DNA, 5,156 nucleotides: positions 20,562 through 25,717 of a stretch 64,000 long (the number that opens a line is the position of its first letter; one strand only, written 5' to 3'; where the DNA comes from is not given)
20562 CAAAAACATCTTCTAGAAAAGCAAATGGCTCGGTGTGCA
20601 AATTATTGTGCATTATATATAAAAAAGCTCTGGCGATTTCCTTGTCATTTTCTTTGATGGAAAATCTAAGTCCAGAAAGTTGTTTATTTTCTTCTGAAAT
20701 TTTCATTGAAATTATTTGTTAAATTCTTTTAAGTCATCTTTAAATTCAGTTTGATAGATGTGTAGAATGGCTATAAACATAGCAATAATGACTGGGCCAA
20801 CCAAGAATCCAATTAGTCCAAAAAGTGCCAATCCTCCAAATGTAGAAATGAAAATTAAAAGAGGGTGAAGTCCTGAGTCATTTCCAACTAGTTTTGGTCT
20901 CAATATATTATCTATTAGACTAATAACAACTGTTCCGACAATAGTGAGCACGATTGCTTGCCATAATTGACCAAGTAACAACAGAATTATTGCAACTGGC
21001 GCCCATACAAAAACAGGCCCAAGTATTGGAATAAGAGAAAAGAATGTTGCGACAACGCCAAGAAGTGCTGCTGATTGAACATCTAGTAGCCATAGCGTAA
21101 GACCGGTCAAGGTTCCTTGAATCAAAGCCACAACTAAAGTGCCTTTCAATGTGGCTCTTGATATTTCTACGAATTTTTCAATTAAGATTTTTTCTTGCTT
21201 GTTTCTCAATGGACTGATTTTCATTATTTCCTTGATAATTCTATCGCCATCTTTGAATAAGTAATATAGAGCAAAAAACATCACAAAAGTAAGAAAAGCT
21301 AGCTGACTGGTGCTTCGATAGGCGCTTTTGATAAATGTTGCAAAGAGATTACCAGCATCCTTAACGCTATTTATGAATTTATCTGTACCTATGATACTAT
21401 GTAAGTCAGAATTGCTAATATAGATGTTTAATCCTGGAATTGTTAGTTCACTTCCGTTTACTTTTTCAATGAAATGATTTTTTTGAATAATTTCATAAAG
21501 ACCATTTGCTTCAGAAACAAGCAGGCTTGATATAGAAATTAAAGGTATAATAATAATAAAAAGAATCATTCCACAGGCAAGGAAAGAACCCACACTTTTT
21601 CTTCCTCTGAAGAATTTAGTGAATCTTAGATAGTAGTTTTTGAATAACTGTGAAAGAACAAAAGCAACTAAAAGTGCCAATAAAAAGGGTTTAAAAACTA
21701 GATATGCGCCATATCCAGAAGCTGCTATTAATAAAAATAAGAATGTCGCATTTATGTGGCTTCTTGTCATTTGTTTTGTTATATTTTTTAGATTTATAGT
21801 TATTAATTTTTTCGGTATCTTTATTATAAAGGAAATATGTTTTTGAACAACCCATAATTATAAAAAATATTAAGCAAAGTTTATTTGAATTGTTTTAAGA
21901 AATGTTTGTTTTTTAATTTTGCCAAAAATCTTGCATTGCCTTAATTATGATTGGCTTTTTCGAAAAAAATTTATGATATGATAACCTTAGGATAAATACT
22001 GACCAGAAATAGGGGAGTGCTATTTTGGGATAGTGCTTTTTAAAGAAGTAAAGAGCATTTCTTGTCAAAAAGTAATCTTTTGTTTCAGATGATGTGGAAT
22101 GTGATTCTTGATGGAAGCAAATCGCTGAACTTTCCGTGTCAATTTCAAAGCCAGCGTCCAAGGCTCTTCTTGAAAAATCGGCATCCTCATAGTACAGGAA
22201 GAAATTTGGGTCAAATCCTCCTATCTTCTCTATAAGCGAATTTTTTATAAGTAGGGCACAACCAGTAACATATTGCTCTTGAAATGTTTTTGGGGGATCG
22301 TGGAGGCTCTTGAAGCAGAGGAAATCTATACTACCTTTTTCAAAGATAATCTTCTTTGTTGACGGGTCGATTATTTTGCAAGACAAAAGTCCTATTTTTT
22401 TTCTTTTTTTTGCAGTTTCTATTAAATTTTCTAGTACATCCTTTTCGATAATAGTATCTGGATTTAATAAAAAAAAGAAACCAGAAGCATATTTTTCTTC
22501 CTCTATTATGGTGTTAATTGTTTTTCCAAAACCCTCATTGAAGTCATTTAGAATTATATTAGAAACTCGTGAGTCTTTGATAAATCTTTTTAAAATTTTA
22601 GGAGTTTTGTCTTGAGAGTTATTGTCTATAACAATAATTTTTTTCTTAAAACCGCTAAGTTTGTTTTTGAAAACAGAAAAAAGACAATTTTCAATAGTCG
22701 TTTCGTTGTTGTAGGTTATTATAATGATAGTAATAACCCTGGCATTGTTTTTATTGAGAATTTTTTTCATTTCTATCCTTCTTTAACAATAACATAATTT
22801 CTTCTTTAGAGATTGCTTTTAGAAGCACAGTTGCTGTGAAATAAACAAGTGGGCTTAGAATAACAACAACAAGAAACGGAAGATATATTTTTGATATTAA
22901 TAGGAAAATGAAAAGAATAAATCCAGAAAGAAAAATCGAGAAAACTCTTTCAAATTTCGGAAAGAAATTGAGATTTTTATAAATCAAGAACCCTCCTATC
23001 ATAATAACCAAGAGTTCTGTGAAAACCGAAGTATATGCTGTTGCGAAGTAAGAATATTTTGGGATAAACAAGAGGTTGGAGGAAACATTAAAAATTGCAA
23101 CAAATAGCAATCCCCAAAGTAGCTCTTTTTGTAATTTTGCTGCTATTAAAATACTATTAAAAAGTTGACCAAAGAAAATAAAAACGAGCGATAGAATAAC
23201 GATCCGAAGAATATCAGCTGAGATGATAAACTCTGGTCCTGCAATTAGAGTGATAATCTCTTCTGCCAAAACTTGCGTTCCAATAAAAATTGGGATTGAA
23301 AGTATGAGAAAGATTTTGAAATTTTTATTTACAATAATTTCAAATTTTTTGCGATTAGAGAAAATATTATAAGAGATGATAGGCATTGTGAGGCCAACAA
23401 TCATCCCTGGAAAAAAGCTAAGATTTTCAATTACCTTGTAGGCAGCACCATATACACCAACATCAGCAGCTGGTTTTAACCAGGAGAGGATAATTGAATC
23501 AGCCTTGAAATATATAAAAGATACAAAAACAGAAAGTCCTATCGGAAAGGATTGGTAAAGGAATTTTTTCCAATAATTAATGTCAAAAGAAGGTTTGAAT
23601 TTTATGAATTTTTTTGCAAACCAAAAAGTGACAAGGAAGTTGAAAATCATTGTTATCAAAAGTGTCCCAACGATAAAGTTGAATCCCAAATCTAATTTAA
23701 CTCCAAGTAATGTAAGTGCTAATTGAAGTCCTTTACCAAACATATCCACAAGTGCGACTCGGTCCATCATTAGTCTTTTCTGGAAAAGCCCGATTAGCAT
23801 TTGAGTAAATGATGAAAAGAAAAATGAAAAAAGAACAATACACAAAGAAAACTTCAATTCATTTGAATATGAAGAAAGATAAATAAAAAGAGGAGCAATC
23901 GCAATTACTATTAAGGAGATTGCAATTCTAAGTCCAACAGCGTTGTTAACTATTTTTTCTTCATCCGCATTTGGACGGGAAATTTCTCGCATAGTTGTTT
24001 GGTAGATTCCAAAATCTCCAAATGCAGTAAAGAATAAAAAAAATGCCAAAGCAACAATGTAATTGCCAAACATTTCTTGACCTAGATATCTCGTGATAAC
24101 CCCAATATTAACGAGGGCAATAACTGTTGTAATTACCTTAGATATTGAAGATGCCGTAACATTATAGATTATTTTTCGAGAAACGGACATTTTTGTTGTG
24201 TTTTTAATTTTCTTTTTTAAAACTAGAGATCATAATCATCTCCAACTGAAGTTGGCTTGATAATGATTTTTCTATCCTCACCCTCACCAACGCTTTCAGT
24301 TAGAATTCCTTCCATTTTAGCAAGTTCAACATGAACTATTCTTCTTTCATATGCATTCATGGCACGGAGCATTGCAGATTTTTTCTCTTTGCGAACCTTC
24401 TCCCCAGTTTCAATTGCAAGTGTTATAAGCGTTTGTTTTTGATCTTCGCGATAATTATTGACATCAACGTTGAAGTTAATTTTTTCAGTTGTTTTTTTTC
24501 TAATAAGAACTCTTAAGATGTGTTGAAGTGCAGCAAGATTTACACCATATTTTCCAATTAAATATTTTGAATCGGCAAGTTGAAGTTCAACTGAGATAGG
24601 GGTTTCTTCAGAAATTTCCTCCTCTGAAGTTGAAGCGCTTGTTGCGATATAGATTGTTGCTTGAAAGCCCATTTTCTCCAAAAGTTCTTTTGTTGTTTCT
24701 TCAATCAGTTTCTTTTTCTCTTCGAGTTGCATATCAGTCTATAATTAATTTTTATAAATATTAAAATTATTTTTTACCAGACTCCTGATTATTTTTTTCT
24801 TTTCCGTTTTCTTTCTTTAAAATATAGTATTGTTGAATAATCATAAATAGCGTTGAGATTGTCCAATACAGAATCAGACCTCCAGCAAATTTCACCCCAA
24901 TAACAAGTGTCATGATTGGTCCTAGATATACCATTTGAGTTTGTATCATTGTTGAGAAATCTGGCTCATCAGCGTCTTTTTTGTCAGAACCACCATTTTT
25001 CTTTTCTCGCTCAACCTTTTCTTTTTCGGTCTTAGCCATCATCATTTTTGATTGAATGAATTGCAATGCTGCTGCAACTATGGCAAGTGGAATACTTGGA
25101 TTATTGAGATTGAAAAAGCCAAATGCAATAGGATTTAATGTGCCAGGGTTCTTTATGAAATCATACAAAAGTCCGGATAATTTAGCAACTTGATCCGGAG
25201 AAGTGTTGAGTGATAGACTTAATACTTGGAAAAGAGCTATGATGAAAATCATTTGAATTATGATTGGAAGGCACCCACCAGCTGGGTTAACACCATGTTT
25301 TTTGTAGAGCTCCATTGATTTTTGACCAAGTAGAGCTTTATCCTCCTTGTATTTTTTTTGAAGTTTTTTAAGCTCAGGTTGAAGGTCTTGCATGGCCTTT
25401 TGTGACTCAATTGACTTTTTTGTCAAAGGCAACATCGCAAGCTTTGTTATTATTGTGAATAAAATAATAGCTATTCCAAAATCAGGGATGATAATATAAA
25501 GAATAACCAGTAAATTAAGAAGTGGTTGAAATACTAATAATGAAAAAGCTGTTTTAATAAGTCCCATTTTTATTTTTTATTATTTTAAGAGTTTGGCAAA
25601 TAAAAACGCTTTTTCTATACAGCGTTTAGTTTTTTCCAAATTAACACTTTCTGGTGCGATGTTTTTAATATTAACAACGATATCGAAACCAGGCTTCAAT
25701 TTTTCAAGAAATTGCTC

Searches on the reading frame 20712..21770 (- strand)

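Call 7: search_protein_families(library=pfam, proteins=[window:20712-21770:-], max_evalue=0.001)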
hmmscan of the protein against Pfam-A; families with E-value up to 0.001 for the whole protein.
window:20712-21770:- (352 aa): 1 family
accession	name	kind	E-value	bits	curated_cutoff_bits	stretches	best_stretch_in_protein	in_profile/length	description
PF01594.21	AI-2E_transport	-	7.8e-52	176.9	34.3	1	10-339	2-326/327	AI-2E family transporter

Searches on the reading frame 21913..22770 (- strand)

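Call 7: search_protein_families(library=pfam, proteins=[window:21913-22770:-], max_evalue=0.001)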
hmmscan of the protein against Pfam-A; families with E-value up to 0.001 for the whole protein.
window:21913-22770:- (285 aa): 4 families
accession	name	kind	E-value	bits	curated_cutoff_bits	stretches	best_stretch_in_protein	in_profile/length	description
PF00535.33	Glycos_transf_2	-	1.7e-20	74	23.3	1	14-183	1-167/168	Glycosyl transferase family 2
PF13641.12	Glyco_tranf_2_3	-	1.2e-06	29.1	27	0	13-129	3-119/230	Glycosyltransferase like family 2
PF13632.12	Glyco_trans_2_3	-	1.3e-06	28.8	27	1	100-231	3-129/198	Glycosyl transferase family group 2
PF02709.20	Glyco_transf_7C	-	0.00047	20.2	23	1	168-212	19-64/78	N-terminal domain of galactosyltransferase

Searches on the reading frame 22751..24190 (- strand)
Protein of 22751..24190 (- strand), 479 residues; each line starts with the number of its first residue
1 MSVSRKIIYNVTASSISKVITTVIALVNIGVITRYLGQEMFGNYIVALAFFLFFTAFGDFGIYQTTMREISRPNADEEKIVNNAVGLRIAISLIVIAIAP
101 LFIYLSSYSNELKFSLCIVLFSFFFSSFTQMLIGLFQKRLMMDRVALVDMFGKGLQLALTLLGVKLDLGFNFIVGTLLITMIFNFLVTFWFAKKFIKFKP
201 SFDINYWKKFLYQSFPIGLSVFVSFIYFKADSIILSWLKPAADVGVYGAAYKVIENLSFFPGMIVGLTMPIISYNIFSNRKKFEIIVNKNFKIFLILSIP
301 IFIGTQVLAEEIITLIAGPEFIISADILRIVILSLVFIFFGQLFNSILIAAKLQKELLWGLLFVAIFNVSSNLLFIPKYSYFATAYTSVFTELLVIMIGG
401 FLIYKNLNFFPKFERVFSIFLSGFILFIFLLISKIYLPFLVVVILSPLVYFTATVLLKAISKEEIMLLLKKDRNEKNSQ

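Call 7: search_protein_families(library=pfam, proteins=[window:22751-24190:-], max_evalue=0.001)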
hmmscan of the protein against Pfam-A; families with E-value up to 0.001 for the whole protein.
window:22751-24190:- (479 aa): 2 families
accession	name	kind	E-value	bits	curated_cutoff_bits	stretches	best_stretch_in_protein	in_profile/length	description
PF01943.22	Polysacc_synt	-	2.9e-26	93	28.2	1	10-273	4-271/274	Polysaccharide biosynthesis protein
PF13440.11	Polysacc_synt_3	-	1e-18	68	23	1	31-321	1-288/293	Polysaccharide biosynthesis protein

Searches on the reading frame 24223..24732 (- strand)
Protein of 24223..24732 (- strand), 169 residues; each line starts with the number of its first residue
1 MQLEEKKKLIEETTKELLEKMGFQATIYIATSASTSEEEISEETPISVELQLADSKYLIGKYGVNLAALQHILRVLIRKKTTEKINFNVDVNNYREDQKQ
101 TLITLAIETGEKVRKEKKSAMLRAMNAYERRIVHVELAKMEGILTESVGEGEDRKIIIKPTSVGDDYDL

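Call 7: search_protein_families(library=pfam, proteins=[window:24223-24732:-], max_evalue=0.001)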
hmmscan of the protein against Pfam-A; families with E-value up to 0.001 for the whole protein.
window:24223-24732:- (169 aa): 2 families
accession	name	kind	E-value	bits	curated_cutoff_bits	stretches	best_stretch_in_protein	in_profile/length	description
PF01424.28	R3H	-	2.5e-14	53.5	26.8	1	100-160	1-60/60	R3H domain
PF13083.13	KH_KhpA-B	-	6e-05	23.3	32.1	1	31-86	16-70/73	KhpA/KhpB, KH domain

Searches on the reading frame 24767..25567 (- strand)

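Call 7: search_protein_families(library=pfam, proteins=[window:24767-25567:-], max_evalue=0.001)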
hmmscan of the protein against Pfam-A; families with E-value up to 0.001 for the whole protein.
window:24767-25567:- (266 aa): 1 family
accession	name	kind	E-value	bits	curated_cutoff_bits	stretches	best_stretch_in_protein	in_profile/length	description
PF02096.25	60KD_IMP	-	3.3e-52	177.2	35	1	30-250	1-162/163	60Kd inner membrane protein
